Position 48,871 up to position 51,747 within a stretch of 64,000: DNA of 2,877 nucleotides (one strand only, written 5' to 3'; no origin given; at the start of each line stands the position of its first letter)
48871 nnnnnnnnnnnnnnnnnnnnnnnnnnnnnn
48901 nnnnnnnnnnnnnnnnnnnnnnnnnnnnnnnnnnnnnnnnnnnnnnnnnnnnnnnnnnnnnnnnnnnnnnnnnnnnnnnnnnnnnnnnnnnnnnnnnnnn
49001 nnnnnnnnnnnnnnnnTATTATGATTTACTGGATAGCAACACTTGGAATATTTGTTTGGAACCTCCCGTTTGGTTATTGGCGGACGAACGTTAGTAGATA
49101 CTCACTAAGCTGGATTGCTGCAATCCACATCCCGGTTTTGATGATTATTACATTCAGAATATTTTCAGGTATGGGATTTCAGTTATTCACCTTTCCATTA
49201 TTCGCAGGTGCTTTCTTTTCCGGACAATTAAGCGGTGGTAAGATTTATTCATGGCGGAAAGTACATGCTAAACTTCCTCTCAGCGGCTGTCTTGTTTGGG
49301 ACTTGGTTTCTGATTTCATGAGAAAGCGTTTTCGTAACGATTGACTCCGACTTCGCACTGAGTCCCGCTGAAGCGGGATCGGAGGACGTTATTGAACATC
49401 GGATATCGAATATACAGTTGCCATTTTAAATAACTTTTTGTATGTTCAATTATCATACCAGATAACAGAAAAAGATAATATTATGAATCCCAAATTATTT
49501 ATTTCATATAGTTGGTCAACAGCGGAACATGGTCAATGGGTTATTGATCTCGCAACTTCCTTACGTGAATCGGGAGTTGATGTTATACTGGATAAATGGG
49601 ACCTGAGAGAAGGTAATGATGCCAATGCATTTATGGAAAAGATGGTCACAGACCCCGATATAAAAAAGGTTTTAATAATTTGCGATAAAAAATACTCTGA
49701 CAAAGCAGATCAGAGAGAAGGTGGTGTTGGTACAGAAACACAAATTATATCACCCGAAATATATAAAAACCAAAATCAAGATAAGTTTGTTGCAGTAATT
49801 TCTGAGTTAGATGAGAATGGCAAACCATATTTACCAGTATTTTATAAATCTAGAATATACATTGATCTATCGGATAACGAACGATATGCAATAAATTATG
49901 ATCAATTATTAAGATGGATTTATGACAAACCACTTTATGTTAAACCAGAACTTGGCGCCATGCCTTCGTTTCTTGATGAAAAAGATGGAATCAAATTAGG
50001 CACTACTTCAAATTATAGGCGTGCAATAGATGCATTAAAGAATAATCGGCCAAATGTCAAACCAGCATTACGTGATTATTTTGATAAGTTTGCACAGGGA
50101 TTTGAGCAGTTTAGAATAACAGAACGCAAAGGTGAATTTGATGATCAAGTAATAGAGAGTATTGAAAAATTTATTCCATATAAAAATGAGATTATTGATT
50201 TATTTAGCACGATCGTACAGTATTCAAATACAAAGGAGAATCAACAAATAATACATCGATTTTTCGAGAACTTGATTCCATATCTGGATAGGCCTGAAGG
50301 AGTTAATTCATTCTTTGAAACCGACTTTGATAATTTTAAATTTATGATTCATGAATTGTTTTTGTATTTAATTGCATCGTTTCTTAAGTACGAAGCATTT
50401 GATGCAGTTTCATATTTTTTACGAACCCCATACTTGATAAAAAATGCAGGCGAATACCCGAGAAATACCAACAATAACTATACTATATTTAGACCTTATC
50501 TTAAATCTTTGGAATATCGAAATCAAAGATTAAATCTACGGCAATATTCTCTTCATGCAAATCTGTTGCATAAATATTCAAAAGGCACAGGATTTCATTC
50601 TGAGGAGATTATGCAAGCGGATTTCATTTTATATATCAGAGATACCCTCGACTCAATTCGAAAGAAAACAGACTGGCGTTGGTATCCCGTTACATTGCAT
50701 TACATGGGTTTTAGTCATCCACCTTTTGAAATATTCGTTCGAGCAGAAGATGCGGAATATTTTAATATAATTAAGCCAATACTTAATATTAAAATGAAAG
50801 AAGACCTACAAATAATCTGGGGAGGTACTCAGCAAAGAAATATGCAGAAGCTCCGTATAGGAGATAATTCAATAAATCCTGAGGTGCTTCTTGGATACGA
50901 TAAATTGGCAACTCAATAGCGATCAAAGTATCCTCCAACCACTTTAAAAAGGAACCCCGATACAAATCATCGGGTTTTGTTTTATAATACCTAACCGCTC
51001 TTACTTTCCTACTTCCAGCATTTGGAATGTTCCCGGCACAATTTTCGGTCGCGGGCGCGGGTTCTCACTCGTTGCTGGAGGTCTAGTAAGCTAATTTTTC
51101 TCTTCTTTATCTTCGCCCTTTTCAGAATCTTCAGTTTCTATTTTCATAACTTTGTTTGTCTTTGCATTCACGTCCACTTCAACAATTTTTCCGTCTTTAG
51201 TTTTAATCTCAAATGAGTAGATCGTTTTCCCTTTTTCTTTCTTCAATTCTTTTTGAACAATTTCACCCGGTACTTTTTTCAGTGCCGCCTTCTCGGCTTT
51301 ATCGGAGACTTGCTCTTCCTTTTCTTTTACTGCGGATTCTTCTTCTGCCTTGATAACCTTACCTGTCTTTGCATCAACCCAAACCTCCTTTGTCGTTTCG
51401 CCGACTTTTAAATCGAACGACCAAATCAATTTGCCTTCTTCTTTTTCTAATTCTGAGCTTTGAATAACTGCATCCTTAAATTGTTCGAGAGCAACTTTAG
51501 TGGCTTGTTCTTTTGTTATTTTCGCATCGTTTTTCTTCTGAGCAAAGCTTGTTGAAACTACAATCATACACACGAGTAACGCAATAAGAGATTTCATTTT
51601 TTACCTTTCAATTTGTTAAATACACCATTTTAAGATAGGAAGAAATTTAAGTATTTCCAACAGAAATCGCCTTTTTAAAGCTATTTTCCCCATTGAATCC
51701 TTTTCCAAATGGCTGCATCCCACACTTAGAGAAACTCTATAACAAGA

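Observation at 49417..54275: ~4.8-kb segment bracketed by an imperfect 40-bp direct repeat: possible insertion/recombination footprint carrying TIR, PepSY and T9SS cytochrome genes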

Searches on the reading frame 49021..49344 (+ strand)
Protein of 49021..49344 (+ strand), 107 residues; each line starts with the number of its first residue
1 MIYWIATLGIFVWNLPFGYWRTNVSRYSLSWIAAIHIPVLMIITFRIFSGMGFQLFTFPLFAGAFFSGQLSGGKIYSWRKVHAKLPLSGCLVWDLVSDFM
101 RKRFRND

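Call 9: search_protein_families(library=pfam, proteins=[window:49021-49344:+], max_evalue=0.01)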
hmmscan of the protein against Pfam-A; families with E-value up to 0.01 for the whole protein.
window:49021-49344:+ (107 aa): 0 families

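Call 58: search_protein_families(library=padloc, proteins=[window:49021-49344:+], max_evalue=0.001)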
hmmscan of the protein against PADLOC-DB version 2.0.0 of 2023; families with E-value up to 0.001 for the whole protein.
window:49021-49344:+ (107 aa): 0 families

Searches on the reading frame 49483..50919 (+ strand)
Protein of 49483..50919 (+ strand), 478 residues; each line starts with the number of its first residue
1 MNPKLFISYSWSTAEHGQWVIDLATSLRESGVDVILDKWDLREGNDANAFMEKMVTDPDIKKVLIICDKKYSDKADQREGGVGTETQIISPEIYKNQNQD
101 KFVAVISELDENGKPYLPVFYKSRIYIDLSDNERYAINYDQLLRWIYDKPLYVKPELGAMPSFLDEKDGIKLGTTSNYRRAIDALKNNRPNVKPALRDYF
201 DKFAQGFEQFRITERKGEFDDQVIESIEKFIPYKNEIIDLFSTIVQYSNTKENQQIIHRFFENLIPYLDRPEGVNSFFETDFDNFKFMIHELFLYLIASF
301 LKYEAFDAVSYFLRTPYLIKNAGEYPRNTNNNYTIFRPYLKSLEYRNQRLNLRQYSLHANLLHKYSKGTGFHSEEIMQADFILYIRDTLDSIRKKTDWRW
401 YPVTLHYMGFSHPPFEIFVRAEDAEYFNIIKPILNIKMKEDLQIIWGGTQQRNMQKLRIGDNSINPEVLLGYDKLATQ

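Call 9: search_protein_families(library=pfam, proteins=[window:49483-50919:+], max_evalue=0.01)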
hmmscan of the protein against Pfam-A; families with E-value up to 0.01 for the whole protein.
window:49483-50919:+ (478 aa): 2 families
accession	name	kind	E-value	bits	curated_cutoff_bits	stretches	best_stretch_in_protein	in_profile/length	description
PF08357.16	SEFIR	-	6.8e-19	69.1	23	1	4-121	2-119/150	SEFIR domain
PF13676.11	TIR_2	-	1.5e-15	58.2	28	1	6-143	2-122/122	TIR domain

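Call 31: find_homologous_proteins(query=window:49483-50919:+, max_evalue=1e-10)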
Query window:49483-50919:+ (478 aa): 5002 proteins with E <= 1e-10 among 8000 candidates; the best 120 are listed.
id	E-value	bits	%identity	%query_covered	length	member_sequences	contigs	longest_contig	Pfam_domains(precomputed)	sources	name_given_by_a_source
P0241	0.0e+0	1098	100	100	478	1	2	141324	PF08357.17,PF13676.12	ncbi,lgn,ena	-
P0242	8.5e-243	825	74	100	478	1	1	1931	PF08357.17,PF13676.12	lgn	-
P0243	3.8e-239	813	73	100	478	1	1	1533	PF08357.17,PF13676.12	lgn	-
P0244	8.3e-225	765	69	100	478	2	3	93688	PF08357.17,PF13676.12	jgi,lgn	jgi:hypothetical protein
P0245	5.6e-206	703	63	100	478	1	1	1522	PF08357.17,PF13676.12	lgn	-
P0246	3.1e-189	648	58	100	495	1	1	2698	PF08357.17,PF13676.12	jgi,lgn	-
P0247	2.6e-188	645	58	100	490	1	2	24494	PF08357.17,PF13676.12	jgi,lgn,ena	-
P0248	5.7e-186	637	57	100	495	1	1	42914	PF08357.17,PF13676.12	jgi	jgi:hypothetical protein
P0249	4.5e-185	634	58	100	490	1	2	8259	PF08357.17,PF13676.12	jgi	jgi:hypothetical protein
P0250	1.3e-184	633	58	100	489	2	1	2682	PF08357.17,PF13676.12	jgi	jgi:hypothetical protein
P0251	2.0e-182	626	64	90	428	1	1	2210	-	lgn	-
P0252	9.0e-182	623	57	100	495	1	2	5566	PF08357.17,PF13676.12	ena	-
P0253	2.6e-180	619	56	100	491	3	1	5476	PF08357.17,PF13676.12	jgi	jgi:hypothetical protein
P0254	7.7e-180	617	57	100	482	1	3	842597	PF08357.17,PF13676.12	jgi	jgi:hypothetical protein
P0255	8.7e-180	617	56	100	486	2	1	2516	PF08357.17,PF13676.12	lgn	-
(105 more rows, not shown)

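Call 40: find_encoding_contigs(protein=P0244, flank=6000, max_places=4)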
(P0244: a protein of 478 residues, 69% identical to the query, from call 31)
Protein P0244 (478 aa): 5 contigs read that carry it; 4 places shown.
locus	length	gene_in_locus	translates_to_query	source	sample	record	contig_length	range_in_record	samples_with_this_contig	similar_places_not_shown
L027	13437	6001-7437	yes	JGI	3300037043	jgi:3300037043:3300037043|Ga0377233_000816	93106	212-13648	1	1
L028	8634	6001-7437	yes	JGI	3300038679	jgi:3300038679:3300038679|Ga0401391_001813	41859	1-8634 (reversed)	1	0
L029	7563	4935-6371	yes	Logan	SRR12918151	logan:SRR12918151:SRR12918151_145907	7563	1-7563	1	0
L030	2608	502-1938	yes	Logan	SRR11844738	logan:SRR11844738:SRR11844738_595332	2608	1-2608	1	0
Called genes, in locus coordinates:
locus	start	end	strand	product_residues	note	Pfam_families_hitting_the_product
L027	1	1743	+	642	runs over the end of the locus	PF00753:Lactamase_B, PF23023:Anti-Pycsar_Apyc1 (faint), PF18962:Por_Secre_tail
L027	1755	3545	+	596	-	-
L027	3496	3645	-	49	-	-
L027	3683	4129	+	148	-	PF00571:CBS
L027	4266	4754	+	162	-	PF06271:RDD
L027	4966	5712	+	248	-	-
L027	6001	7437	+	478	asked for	PF08357:SEFIR, PF13676:TIR_2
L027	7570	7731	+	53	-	-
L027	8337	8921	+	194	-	-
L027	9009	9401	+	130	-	-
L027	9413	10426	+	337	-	-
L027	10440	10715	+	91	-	-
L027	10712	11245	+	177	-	PF20305:pYEATS (weak)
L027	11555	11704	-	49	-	-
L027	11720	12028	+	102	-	-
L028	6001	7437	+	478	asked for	PF08357:SEFIR, PF13676:TIR_2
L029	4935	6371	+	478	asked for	PF08357:SEFIR, PF13676:TIR_2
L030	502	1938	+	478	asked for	PF08357:SEFIR, PF13676:TIR_2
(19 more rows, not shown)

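Call 41: find_encoding_contigs(protein=P0242, flank=3000, max_places=3)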
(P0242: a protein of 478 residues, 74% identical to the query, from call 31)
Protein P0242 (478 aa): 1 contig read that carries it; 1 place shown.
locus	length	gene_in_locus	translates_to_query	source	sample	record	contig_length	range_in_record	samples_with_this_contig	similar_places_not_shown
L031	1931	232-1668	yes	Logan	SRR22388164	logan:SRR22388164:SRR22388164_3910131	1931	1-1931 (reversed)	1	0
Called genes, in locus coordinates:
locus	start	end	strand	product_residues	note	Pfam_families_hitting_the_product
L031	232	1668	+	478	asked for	PF08357:SEFIR, PF13676:TIR_2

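Call 58: search_protein_families(library=padloc, proteins=[window:49483-50919:+], max_evalue=0.001)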
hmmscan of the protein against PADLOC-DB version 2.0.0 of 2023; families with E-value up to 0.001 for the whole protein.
window:49483-50919:+ (478 aa): 1 family
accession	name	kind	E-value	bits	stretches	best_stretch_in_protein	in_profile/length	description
PDLC03957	bSEFIR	-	1e-119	399.1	1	2-449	38-362/412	-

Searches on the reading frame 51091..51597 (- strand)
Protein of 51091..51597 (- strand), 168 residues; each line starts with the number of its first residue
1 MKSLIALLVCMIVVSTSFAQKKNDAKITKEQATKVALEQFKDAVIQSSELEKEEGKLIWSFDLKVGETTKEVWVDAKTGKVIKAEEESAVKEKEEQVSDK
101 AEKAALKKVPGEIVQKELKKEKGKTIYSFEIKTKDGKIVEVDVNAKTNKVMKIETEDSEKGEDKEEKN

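Call 9: search_protein_families(library=pfam, proteins=[window:51091-51597:-], max_evalue=0.01)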
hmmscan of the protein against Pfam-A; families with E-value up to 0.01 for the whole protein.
window:51091-51597:- (168 aa): 2 families
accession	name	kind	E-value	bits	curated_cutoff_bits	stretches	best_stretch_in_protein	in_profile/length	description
PF03413.25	PepSY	-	5.7e-25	87.8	24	2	26-85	1-60/60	Peptidase propeptide and YPEB domain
PF20098.4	DUF6488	-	0.0024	18.2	27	0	1-88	1-87/110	Family of unknown function (DUF6488)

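Call 58: search_protein_families(library=padloc, proteins=[window:51091-51597:-, L032:7412-8182:+, L032:8182-8841:+, L032:8983-9612:+], max_evalue=0.001)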
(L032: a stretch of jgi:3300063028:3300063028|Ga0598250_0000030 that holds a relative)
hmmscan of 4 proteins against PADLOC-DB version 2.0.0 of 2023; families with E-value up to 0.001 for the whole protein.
window:51091-51597:- (168 aa): 0 families

L032:7412-8182:+ (256 aa): 0 families

L032:8182-8841:+ (219 aa): 0 families

L032:8983-9612:+ (209 aa): 0 families
